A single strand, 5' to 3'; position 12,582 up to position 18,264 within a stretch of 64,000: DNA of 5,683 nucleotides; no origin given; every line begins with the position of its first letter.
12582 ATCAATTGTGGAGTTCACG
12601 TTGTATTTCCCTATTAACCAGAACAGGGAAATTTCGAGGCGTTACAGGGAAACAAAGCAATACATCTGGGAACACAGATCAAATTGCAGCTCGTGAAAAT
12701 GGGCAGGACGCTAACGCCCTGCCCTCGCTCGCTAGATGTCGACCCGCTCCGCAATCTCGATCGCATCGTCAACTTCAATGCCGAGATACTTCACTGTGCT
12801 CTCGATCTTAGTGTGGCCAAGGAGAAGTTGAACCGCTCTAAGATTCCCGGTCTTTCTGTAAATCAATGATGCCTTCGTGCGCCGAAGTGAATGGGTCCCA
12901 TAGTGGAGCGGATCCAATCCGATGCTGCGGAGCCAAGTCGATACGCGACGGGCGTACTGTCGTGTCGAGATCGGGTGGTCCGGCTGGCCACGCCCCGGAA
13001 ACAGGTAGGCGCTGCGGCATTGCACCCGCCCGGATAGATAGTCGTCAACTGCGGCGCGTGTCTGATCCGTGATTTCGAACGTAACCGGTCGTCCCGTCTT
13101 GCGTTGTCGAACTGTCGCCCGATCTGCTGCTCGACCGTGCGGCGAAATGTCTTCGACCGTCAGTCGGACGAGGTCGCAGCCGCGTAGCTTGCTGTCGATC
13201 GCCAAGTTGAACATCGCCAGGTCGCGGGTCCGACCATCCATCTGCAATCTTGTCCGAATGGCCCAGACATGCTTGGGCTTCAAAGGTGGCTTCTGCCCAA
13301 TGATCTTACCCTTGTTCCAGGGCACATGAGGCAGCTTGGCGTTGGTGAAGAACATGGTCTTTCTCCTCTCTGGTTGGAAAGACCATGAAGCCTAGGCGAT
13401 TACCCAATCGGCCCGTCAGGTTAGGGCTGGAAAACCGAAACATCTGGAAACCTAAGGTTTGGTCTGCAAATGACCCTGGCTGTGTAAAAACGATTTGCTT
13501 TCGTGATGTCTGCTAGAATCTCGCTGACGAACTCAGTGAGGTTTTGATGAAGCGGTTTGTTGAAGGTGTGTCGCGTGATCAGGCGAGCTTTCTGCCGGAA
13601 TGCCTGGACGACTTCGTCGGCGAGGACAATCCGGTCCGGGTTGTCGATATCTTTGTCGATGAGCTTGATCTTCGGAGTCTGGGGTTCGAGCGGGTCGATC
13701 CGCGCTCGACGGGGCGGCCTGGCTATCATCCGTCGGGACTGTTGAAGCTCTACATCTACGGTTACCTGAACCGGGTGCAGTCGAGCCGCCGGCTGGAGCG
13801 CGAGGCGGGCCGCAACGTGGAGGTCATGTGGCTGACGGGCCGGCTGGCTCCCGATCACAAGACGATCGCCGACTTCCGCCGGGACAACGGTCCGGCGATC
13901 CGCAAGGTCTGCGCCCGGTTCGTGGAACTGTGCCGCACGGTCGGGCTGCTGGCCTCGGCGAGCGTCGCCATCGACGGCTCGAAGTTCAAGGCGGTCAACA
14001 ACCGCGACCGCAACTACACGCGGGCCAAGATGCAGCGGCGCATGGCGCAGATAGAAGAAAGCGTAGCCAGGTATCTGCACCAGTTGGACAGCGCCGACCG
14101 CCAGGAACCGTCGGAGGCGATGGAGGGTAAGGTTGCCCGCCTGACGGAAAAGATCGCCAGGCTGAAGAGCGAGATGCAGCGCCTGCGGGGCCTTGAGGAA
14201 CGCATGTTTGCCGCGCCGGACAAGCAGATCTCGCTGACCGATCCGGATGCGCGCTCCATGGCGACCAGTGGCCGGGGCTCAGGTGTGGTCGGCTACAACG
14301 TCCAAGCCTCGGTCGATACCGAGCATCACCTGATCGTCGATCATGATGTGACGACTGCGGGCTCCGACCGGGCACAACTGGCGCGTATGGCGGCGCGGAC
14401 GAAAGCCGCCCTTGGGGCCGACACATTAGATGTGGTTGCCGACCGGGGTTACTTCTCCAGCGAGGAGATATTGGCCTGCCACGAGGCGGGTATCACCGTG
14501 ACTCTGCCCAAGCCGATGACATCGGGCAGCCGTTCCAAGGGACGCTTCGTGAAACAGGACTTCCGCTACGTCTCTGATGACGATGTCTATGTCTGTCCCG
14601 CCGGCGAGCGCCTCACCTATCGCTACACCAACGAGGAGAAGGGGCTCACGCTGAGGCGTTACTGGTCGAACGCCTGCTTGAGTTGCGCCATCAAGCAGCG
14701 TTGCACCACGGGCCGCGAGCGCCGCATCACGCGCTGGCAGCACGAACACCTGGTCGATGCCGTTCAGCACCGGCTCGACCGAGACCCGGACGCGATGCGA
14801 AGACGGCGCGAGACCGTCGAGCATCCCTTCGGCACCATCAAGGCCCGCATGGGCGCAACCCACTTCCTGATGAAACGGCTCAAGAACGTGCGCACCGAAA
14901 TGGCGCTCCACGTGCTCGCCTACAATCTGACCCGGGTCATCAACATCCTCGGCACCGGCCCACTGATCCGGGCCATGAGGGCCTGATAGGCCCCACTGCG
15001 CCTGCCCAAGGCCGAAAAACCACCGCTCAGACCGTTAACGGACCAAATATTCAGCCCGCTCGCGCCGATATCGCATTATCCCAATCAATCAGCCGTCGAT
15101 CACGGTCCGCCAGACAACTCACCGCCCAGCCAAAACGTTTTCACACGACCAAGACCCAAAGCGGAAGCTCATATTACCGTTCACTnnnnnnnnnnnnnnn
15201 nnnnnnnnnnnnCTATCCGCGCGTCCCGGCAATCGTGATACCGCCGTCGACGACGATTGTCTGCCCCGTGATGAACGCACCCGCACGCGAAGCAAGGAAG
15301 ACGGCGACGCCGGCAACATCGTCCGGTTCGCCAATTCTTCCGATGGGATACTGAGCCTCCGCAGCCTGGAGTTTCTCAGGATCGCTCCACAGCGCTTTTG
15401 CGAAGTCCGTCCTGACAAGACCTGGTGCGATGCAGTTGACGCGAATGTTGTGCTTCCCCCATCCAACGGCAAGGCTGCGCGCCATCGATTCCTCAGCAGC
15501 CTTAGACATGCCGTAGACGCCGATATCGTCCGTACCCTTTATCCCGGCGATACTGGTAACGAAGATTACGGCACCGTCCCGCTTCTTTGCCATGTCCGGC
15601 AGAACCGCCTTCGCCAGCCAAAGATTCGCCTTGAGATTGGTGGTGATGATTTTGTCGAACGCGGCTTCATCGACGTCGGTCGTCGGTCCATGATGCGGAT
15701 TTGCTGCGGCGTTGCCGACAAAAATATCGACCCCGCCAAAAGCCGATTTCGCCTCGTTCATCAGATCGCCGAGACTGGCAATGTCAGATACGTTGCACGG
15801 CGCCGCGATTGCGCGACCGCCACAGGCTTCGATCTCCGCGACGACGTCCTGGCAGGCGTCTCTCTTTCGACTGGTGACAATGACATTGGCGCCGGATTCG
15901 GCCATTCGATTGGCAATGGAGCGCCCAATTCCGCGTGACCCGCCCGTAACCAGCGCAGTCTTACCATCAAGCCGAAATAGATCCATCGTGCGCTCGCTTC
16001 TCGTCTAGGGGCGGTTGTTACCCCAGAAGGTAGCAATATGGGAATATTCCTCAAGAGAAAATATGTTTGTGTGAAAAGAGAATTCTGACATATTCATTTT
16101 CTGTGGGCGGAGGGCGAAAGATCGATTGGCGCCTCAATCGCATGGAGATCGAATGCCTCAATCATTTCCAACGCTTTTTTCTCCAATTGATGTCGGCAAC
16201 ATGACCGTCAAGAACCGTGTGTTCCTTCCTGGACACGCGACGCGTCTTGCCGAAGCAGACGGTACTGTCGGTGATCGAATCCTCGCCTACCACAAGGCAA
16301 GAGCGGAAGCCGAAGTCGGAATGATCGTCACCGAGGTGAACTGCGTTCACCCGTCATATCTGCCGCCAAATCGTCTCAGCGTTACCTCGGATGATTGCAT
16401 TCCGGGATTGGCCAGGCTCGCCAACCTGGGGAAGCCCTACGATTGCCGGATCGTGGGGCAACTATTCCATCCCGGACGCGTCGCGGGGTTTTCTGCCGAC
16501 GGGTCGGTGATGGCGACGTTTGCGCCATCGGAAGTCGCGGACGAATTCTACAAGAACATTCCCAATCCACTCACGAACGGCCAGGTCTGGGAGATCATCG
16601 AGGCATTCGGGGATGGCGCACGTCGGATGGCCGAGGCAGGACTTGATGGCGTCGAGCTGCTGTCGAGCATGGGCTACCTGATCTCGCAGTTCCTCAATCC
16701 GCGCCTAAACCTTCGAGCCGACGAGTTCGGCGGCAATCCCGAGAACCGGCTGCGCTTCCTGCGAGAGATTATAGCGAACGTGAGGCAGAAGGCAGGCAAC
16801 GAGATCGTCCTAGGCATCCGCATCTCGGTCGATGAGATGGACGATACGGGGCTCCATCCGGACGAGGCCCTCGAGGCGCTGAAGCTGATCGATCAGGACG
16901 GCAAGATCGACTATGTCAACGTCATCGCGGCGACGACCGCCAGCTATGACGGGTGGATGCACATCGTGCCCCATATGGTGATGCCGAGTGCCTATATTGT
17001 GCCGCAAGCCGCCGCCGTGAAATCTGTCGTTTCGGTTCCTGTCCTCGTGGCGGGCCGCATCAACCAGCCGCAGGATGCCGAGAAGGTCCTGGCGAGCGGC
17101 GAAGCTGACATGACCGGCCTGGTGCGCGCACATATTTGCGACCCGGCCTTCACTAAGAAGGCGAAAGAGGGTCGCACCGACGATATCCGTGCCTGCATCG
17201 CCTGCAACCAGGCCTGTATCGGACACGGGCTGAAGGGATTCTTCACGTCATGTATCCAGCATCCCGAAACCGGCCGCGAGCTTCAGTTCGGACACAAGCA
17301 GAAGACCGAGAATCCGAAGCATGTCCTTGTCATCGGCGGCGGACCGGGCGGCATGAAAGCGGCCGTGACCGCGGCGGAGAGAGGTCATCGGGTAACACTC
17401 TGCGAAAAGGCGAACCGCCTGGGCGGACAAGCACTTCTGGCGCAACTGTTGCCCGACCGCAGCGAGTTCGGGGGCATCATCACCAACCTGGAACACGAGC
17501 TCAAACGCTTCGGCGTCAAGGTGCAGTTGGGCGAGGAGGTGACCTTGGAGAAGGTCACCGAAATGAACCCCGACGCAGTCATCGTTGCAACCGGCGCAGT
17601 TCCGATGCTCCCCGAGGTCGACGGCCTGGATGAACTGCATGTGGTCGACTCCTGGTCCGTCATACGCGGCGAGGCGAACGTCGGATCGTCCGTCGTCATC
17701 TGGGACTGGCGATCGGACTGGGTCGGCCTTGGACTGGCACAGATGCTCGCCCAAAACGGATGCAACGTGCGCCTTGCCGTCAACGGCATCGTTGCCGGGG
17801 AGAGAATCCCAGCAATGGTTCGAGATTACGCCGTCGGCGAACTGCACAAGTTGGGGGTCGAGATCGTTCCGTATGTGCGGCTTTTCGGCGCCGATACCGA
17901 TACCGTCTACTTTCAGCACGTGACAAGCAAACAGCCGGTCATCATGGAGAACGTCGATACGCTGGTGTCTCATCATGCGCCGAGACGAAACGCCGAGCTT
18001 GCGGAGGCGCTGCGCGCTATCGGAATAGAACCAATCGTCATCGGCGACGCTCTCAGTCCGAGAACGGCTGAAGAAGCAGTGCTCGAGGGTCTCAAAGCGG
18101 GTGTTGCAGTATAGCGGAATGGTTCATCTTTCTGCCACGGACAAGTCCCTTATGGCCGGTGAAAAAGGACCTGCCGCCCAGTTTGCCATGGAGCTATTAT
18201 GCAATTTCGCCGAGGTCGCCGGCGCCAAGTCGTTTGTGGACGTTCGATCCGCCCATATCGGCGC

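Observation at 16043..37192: One 21-bp AT-rich palindrome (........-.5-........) sits in all five divergent promoter regions of the catabolic island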

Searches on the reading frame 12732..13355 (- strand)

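Call 15: search_protein_families(library=pfam, proteins=[window:12732-13355:-])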
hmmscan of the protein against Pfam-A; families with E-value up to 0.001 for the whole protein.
window:12732-13355:- (207 aa): 1 family
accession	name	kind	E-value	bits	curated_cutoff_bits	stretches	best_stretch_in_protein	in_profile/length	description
PF00589.27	Phage_integrase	-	2.3e-21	76.8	27.1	1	42-191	21-166/172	Phage integrase family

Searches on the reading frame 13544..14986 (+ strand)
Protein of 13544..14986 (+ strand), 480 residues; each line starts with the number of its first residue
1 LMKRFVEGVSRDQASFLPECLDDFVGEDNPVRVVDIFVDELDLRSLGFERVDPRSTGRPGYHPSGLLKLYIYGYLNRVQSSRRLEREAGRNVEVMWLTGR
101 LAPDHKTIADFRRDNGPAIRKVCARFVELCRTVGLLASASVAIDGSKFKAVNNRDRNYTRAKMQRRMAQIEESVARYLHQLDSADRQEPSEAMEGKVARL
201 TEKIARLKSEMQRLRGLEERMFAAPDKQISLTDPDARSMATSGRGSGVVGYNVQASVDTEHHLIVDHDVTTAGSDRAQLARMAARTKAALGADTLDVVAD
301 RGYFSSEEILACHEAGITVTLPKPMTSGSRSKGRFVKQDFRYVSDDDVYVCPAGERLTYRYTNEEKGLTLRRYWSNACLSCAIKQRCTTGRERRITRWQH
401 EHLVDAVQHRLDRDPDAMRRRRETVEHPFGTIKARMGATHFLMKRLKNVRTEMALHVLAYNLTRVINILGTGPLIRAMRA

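Call 15: search_protein_families(library=pfam, proteins=[window:13544-14986:+])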
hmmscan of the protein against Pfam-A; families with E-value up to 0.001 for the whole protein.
window:13544-14986:+ (480 aa): 3 families
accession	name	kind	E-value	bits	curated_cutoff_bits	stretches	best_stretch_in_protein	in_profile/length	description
PF13751.12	DDE_Tnp_1_6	-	1.4e-17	64.6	25.1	1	350-465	1-124/125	Transposase DDE domain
PF05598.16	DUF772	-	2.6e-16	59.8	23.1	1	57-125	1-73/74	Transposase domain (DUF772)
PF01609.27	DDE_Tnp_1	-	4.2e-14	53.2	23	1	241-462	26-200/200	Transposase DDE domain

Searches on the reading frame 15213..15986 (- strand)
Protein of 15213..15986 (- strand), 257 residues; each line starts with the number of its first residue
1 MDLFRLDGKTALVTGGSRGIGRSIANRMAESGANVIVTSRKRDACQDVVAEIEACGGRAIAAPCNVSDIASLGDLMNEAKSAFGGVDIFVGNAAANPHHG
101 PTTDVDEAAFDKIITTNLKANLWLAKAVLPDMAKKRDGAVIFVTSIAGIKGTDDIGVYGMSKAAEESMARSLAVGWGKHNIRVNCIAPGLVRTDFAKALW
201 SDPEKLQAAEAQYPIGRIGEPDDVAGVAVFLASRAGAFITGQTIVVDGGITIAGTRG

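Call 9: search_protein_families(library=pfam, proteins=[window:15213-15986:-])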
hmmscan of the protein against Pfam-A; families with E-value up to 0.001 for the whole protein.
window:15213-15986:- (257 aa): 4 families
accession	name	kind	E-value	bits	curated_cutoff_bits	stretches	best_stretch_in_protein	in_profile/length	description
PF13561.12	adh_short_C2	-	5.4e-67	226.3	27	1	18-251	6-236/236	Enoyl-(Acyl carrier protein) reductase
PF00106.31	adh_short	-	4.7e-54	183.3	26.6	1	9-202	1-193/195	short chain dehydrogenase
PF08659.16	KR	-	1.5e-15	58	22.6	1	10-172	2-163/180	KR domain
PF23441.1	SDR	-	4.6e-09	36.5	27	1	6-251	5-256/258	SDR-like rossmann domain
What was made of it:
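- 15213..15986 (-): SDR dehydrogenase, a target transcribed from O1. Call 9.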

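Call 55: search_protein_families(library=ncbifam, proteins=[window:15213-15986:-], max_evalue=1e-10)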
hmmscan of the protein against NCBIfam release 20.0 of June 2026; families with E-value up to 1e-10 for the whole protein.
window:15213-15986:- (257 aa): 224 families (the best 25 are shown)
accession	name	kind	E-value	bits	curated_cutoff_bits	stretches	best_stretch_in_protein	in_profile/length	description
NF005559.1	PRK07231.1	subfamily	8.8e-81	271.1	215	1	5-251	1-248/249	glucose 1-dehydrogenase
NF005446.0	PRK07035.1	equivalog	1.2e-71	241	373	1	2-251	5-254/255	SDR family oxidoreductase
NF006070.0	PRK08213.1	subfamily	2.9e-65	220.4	279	1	2-252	6-258/259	gluconate 5-dehydrogenase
NF004778.0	PRK06124.1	equivalog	5.5e-61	206.2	303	1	2-252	5-254/256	SDR family oxidoreductase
TIGR01830.1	3oxo_ACP_reduc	equivalog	5.4e-60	203.1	297.75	1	11-250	1-238/239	3-oxoacyl-[acyl-carrier-protein] reductase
NF005681.0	PRK07478.1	subfamily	3.5e-59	200.2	267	1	5-253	3-252/254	SDR family oxidoreductase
NF009468.0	PRK12826.1-4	equivalog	1.5e-58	198.5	318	1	5-252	4-249/256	SDR family oxidoreductase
NF053807.1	RhamDHLra1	equivalog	2.3e-58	197.9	400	1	6-251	2-248/252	L-rhamnose 1-dehydrogenase Lra1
NF009466.0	PRK12826.1-2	subfamily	6.2e-58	196.2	222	1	9-251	4-245/248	3-oxoacyl-ACP reductase FabG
NF005975.0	PRK08063.1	equivalog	9.8e-58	195.4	328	1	7-251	3-247/250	enoyl-[acyl-carrier-protein] reductase FabL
NF004818.0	PRK06172.1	equivalog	8.3e-57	192.4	336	1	5-251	4-251/253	SDR family oxidoreductase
NF006693.0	PRK09242.1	equivalog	1.7e-56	191.2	328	1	3-254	5-257/258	SDR family oxidoreductase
NF004197.0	PRK05653.1-1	equivalog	2.5e-56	191.1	332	1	5-251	4-247/249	3-oxoacyl-ACP reductase FabG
NF052558.1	MBtsdlDhBudC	equivalog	6.2e-56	189.7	270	1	7-252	2-243/250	meso-2,3-butanediol dehydrogenase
NF004791.0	PRK06138.1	equivalog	1.3e-55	188.5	312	1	5-253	2-252/252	SDR family oxidoreductase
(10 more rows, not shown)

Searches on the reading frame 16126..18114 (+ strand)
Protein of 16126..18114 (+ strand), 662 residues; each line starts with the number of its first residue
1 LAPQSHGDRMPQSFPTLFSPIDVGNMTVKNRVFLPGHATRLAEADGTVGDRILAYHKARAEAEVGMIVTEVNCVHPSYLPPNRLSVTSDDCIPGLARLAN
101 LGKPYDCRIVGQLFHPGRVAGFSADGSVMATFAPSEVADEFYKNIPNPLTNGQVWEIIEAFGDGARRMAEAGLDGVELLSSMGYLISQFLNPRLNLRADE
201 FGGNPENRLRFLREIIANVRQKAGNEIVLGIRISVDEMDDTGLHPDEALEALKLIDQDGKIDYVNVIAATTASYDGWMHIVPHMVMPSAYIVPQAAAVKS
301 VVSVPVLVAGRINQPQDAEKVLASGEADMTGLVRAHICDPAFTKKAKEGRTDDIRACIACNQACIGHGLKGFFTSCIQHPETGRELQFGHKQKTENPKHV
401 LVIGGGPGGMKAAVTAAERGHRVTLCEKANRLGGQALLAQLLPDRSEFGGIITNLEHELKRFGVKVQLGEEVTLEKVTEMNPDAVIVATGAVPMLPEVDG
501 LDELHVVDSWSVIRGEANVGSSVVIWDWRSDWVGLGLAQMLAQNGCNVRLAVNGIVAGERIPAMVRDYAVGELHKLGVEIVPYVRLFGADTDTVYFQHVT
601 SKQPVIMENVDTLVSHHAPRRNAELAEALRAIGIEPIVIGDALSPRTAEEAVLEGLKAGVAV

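Call 9: search_protein_families(library=pfam, proteins=[window:16126-18114:+])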
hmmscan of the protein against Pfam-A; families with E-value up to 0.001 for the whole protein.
window:16126-18114:+ (662 aa): 9 families
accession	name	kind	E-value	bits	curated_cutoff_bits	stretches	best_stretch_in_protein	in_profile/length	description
PF00724.26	Oxidored_FMN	-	2.6e-61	208.2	27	1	17-352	2-341/342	NADH:flavin oxidoreductase / NADH oxidase family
PF07992.20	Pyr_redox_2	-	1e-17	65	26.1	1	399-594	2-214/291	Pyridine nucleotide-disulphide oxidoreductase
PF12831.13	FAD_oxidored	-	8.2e-11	42.3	27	1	400-445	2-47/416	FAD dependent oxidoreductase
PF00070.33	Pyr_redox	-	3.6e-08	34.2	22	1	399-433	1-35/82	Pyridine nucleotide-disulphide oxidoreductase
PF00890.30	FAD_binding_2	-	3.9e-08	33.3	20.4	1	399-440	1-42/414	FAD binding domain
PF13450.12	NAD_binding_8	-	5.1e-08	33.5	21.9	1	402-436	1-35/68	NAD(P)-binding Rossmann-like domain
PF03486.20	HI0933_like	-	1.7e-07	31.3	50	1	399-435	2-38/244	HI0933-like protein Rossmann domain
PF01266.30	DAO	-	1.3e-05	25.4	27.9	1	400-434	2-37/353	FAD dependent oxidoreductase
PF01134.28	GIDA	-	0.00024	20.7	22.1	1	400-430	2-33/391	Glucose inhibited division protein A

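Call 55: search_protein_families(library=ncbifam, proteins=[window:16153-18114:+], max_evalue=1e-10)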
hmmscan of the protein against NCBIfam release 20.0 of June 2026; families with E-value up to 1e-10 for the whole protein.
window:16153-18114:+ (653 aa): 11 families
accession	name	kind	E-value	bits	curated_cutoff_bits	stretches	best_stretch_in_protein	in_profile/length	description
TIGR03997.1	mycofact_OYE_2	equivalog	1e-171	572.6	793.15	1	8-652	2-644/645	mycofactocin system FadH/OYE family oxidoreductase 2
NF041087.1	bile_acid_BaiCD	equivalog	6.4e-126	421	825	1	5-651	1-640/642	bile acid Fe-S flavoenzyme BaiCD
NF045599.1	bili_reduct_long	exception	2e-110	369.9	750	1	8-650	1-638/641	bilirubin reductase, long form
TIGR03996.1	mycofact_OYE_1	hypoth_equivalog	1.1e-85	288.4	627.9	1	11-648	5-631/633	mycofactocin system FadH/OYE family oxidoreductase 1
NF045592.1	bili_reduct_N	equivalog_domain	2.8e-51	174.8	425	1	7-368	1-361/363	bilirubin reductase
NF010047.0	PRK13523.1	equivalog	4.5e-49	167.3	431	1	7-347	4-330/339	NADPH dehydrogenase NamA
NF006101.0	PRK08255.1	equivalog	9.8e-41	139.7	1078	1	4-337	395-730/768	bifunctional salicylyl-CoA 5-hydroxylase/oxidoreductase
NF007899.0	PRK10605.1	subfamily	5.7e-26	91.6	403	1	7-338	5-338/365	N-ethylmaleimide reductase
TIGR02053.1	MerA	equivalog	4.2e-13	49.1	454.45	0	457-545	113-199/465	mercury(II) reductase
NF009410.0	PRK12771.1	subfamily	3.2e-12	45.8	516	1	382-483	132-234/566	NAD(P)-binding protein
TIGR01350.1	lipoamide_DH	equivalog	3.1e-11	42.7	408.8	0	391-469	4-81/461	dihydrolipoyl dehydrogenase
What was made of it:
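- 16153..19789 (+): OYE/FadH-type Fe-S flavoenzyme 1, an AcnX large subunit (split into two ORFs) and the AcnX small subunit. This target unit is transcribed from O1. Calls 9 and 55.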
